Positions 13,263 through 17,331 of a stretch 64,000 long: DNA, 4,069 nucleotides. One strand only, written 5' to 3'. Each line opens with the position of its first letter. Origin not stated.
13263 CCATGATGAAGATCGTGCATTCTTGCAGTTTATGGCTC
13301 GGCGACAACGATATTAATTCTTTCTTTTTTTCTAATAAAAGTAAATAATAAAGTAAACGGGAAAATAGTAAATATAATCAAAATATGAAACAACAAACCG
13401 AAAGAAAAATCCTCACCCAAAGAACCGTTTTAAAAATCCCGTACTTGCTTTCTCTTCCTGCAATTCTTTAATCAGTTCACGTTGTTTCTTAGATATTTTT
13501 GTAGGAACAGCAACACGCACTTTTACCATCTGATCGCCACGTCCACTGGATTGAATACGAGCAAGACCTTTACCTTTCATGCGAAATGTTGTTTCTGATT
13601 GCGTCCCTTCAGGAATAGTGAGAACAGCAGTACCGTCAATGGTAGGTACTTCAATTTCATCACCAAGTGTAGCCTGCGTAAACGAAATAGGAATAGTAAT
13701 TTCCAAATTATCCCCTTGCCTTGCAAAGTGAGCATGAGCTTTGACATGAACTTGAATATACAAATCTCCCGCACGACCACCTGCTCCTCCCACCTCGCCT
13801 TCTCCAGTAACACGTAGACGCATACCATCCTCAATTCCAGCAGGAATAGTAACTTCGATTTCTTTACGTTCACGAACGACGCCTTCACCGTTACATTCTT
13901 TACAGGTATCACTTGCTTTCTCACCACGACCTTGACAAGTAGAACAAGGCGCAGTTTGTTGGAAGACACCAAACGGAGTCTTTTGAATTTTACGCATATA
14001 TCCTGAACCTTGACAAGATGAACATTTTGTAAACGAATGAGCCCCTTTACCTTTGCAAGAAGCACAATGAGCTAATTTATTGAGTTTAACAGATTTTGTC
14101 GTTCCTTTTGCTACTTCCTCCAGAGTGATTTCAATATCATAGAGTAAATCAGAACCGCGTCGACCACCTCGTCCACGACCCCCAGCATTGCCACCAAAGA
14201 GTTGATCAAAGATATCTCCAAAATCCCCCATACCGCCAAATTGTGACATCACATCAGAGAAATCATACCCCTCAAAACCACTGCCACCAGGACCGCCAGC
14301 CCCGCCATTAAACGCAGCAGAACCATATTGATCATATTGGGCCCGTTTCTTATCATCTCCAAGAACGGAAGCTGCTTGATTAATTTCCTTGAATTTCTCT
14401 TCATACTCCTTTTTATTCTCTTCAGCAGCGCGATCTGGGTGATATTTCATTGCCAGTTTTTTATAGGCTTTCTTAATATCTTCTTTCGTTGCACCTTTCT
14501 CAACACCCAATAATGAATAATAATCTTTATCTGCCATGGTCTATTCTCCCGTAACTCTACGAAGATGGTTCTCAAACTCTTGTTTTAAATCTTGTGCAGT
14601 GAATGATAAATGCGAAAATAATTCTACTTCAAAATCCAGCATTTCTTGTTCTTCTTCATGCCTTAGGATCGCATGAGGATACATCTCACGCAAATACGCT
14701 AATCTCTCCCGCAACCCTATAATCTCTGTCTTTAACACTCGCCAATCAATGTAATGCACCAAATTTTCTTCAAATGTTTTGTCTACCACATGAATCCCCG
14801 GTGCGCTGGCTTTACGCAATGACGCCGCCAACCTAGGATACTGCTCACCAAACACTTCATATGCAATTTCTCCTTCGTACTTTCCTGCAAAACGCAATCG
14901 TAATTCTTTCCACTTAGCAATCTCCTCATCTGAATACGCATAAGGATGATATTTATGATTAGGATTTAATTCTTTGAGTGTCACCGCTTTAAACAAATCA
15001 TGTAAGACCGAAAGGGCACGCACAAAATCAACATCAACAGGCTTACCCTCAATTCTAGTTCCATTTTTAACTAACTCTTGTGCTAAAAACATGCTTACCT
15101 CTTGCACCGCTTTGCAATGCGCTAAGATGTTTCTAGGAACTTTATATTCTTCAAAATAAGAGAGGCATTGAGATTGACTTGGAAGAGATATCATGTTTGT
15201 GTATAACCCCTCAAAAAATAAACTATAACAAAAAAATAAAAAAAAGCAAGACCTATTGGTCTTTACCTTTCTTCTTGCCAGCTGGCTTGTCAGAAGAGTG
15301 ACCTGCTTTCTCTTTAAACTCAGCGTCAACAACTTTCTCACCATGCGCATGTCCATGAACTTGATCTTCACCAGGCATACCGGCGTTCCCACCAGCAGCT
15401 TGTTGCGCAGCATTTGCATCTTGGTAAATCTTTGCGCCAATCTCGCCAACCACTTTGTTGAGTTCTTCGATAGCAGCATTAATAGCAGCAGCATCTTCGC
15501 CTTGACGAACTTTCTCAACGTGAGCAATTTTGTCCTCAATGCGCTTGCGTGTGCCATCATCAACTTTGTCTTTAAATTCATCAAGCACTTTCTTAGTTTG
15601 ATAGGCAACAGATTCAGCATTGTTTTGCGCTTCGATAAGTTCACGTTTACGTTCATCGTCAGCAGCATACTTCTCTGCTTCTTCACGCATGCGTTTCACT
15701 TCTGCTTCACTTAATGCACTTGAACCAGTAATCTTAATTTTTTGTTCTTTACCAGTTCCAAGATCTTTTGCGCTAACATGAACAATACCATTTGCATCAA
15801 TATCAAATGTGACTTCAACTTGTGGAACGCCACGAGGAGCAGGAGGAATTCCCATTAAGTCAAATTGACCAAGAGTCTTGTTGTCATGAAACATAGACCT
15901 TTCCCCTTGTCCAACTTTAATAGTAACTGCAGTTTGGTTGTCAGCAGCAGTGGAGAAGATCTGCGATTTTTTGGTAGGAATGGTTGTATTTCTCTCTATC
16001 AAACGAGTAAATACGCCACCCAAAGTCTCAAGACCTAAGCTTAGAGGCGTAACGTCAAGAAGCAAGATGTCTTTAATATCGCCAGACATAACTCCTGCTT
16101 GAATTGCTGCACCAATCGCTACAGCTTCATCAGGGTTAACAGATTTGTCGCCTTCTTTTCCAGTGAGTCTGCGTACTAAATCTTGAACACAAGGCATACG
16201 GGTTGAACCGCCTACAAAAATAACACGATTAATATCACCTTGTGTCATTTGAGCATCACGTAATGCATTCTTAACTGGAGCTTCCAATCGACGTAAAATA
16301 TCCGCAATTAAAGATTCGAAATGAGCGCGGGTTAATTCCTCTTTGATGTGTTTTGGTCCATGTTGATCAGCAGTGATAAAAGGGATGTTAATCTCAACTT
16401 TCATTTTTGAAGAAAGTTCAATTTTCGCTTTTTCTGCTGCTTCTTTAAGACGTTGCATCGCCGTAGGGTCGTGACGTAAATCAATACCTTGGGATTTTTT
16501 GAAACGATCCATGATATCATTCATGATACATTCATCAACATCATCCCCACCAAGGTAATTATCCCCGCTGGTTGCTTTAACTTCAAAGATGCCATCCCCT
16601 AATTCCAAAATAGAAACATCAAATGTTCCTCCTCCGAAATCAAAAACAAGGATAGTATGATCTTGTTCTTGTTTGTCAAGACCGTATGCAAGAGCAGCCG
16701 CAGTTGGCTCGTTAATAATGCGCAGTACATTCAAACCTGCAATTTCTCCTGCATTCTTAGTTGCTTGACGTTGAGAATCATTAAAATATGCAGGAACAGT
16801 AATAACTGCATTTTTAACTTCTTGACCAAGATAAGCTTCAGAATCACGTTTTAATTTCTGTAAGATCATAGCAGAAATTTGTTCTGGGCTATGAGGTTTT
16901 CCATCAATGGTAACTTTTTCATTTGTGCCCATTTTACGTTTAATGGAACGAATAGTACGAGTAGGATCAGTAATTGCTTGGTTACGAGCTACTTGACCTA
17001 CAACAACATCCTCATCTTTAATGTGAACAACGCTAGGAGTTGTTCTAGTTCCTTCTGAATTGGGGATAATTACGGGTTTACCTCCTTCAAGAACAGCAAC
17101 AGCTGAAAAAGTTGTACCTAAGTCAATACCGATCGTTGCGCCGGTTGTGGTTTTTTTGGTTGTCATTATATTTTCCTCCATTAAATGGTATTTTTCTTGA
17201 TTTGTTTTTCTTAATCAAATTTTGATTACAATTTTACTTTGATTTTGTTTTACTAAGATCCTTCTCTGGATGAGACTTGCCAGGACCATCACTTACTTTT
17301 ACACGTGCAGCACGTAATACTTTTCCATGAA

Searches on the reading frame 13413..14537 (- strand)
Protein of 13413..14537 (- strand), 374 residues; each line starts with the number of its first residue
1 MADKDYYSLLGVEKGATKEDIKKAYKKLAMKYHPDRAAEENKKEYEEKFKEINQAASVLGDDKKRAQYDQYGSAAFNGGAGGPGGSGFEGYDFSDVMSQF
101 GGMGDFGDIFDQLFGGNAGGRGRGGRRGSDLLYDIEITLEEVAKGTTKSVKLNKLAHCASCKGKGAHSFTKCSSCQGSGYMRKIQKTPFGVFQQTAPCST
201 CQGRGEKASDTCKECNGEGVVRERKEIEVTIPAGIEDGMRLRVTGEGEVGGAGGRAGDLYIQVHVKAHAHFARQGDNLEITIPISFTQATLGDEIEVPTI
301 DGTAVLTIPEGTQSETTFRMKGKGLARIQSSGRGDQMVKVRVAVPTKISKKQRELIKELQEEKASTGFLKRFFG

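Call 12: search_protein_families(library=pfam, proteins=[window:13413-14537:-])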
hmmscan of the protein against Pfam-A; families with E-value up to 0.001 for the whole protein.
window:13413-14537:- (374 aa): 3 families
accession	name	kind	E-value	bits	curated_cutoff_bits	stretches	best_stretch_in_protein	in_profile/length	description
PF01556.23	DnaJ_C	-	3e-51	173.9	26.6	1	133-345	3-152/152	DnaJ C terminal domain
PF00226.36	DnaJ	-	1.7e-24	86.1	27.8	1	5-69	1-63/63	DnaJ domain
PF00684.25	DnaJ_CXXCXGXG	-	2.9e-14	53.5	32.7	1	158-219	1-65/65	DnaJ central domain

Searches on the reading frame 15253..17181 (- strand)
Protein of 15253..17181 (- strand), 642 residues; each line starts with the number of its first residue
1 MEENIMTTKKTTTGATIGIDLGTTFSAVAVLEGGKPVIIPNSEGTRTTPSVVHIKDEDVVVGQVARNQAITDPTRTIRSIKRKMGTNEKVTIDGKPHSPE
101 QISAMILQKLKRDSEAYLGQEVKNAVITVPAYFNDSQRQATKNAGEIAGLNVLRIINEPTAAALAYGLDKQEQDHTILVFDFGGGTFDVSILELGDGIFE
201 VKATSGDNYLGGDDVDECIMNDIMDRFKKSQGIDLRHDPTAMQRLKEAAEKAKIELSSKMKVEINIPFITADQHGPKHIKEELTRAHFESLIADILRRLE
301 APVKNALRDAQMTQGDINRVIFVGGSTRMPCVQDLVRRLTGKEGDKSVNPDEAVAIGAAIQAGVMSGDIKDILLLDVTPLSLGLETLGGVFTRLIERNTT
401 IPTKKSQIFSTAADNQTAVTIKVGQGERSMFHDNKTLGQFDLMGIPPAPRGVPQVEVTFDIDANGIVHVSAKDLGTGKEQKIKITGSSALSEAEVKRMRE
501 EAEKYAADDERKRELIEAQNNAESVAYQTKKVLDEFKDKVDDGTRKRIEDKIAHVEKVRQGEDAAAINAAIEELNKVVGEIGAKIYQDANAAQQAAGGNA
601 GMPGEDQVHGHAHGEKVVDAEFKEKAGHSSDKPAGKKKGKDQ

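Call 10: search_protein_families(library=pfam, proteins=[window:15253-17181:-])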
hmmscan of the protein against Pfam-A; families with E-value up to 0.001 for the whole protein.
window:15253-17181:- (642 aa): 3 families
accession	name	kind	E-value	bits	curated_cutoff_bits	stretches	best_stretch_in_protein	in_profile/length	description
PF00012.26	HSP70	-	2e-240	799.5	20.6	1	17-587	2-599/599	Hsp70 protein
PF06723.19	MreB_Mbl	-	5.3e-17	62.1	27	1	16-360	3-317/327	MreB/Mbl protein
PF02782.22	FGGY_C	-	5.1e-05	23.6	27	1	280-364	120-196/198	FGGY family of carbohydrate kinases, C-terminal domain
